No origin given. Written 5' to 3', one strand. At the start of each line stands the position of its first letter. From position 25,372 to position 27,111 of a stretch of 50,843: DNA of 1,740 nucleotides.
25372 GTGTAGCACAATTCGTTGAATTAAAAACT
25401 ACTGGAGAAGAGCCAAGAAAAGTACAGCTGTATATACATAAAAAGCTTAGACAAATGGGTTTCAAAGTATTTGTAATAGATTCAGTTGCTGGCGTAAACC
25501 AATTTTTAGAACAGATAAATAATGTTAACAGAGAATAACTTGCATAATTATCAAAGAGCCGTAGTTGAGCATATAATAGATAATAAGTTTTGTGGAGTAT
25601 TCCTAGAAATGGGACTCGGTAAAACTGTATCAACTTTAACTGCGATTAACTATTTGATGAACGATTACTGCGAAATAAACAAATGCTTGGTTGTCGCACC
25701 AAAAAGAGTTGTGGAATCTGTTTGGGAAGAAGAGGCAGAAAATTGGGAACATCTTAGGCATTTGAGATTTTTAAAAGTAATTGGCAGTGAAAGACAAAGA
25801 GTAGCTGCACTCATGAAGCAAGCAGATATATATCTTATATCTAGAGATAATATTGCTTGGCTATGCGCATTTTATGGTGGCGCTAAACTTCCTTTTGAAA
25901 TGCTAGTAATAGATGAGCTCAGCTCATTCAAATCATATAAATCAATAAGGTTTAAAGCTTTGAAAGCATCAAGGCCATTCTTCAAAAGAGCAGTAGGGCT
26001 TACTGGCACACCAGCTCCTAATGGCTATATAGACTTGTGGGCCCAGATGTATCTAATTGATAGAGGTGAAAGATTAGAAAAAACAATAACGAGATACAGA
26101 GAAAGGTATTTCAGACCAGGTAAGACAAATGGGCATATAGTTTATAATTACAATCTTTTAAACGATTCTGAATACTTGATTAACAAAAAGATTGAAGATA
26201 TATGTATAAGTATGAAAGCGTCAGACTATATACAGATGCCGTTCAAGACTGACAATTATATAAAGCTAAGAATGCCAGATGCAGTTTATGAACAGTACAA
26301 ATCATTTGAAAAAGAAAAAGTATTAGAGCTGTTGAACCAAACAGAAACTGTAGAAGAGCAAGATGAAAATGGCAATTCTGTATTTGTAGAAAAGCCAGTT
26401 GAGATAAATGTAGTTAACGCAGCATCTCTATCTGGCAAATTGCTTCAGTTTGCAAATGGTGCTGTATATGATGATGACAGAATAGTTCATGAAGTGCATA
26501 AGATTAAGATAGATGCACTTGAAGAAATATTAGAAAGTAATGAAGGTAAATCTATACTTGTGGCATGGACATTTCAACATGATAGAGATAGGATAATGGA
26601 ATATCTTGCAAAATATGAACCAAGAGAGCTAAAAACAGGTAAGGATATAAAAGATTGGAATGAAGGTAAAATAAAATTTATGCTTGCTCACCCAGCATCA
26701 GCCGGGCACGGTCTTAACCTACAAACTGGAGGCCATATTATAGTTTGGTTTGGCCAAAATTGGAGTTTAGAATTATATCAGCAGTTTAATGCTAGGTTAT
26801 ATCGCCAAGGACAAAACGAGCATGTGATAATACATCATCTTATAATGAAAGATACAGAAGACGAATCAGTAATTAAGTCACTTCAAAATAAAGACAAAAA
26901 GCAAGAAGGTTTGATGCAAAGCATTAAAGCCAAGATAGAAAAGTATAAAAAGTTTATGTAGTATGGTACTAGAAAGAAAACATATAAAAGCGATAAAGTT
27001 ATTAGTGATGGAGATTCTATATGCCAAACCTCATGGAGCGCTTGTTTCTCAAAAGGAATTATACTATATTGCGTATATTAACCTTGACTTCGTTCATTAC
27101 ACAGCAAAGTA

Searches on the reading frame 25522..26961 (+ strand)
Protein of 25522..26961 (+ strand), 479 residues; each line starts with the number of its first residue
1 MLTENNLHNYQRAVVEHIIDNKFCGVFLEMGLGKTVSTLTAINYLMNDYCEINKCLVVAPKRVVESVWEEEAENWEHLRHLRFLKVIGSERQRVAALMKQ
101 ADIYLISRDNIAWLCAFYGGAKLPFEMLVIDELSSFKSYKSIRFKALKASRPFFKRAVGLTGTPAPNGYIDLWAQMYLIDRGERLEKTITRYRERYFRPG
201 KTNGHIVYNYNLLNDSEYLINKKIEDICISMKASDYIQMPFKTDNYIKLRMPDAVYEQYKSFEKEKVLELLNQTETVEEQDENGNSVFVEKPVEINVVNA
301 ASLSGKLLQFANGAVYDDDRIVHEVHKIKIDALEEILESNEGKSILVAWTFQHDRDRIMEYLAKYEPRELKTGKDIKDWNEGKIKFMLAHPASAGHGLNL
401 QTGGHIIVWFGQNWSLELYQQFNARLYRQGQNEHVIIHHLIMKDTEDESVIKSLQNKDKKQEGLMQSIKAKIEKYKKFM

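Call 25: search_protein_families(library=phrogs, proteins=[window:25522-26961:+], max_evalue=0.001)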
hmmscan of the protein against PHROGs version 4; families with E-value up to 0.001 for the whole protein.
window:25522-26961:+ (479 aa): 5 families
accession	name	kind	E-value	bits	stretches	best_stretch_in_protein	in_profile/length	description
phrog_62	-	DNA, RNA and nucleotide metabolism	1.9e-155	520.7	1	6-477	696-1145/1881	DNA helicase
phrog_11354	-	unknown function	2.5e-49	166.8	1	369-475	7-115/116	-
phrog_29996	-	unknown function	6.2e-12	45.3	1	19-180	739-891/1189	-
phrog_16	-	DNA, RNA and nucleotide metabolism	3.6e-11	43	1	6-459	272-616/986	DNA helicase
phrog_11801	-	other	9.6e-08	30.6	1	379-467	1407-1495/2269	DNA methyltransferase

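Call 26: search_protein_families(library=pfam, proteins=[window:25522-26961:+], max_evalue=0.001)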
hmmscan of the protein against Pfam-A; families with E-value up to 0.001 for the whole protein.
window:25522-26961:+ (479 aa): 3 families
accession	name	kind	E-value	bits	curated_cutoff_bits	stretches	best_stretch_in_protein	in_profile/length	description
PF00176.29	SNF2-rel_dom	-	3.2e-21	76.1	24.9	1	24-276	18-267/290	SNF2-related domain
PF04851.21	ResIII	-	6.2e-08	33.2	22.5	1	6-164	3-162/164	Type III restriction enzyme, res subunit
PF00270.35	DEAD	-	1.2e-05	25.5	26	1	10-139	3-132/167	DEAD/DEAH box helicase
